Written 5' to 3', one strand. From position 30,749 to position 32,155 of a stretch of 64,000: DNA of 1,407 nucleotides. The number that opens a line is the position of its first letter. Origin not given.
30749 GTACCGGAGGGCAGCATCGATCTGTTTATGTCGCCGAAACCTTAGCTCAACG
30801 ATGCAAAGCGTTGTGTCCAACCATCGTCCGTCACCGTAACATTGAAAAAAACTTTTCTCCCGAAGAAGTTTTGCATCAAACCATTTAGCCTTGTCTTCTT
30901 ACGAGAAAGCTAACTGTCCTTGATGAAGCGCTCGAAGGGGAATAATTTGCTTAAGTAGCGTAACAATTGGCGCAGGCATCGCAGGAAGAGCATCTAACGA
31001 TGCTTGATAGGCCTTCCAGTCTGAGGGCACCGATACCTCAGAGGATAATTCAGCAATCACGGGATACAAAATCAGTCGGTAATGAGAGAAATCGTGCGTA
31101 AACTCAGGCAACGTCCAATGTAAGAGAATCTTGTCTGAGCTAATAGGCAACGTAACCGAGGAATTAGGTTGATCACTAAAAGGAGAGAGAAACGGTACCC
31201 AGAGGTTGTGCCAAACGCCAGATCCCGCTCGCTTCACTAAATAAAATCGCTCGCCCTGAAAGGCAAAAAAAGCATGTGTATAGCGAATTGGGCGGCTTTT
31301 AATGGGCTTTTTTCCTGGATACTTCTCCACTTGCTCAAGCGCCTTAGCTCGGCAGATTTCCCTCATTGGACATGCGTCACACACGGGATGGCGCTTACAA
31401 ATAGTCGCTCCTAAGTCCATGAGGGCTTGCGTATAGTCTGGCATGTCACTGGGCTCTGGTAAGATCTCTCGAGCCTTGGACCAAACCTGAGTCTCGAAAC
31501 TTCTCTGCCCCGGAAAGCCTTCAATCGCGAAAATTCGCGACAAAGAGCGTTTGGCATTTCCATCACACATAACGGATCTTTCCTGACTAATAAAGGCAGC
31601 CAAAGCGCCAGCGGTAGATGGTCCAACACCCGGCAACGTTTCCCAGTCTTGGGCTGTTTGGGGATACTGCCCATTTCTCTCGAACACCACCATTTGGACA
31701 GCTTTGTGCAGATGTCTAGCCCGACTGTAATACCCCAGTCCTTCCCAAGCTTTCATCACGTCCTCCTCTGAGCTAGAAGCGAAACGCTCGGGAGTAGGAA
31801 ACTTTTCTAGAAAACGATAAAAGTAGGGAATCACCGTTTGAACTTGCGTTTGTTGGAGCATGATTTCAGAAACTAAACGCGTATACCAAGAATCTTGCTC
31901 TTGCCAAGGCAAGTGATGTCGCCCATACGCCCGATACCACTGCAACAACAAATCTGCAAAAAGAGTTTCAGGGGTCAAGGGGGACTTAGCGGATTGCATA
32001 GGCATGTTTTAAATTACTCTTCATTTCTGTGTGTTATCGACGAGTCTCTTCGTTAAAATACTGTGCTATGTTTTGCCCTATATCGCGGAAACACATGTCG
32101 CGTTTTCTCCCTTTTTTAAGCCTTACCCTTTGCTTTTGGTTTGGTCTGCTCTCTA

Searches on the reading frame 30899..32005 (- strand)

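Call 47: search_protein_families(library=pfam, proteins=[window:30899-32005:-], max_evalue=0.00001)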
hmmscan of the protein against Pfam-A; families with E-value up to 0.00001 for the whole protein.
window:30899-32005:- (368 aa): 2 families
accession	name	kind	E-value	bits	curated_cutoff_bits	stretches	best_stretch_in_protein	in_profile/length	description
PF00730.31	HhH-GPD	-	4.3e-20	72.5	26.2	1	45-177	1-105/108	HhH-GPD superfamily base excision DNA repair protein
PF14815.12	NUDIX_4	-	1.2e-07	31.9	35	1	246-352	3-112/113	NUDIX domain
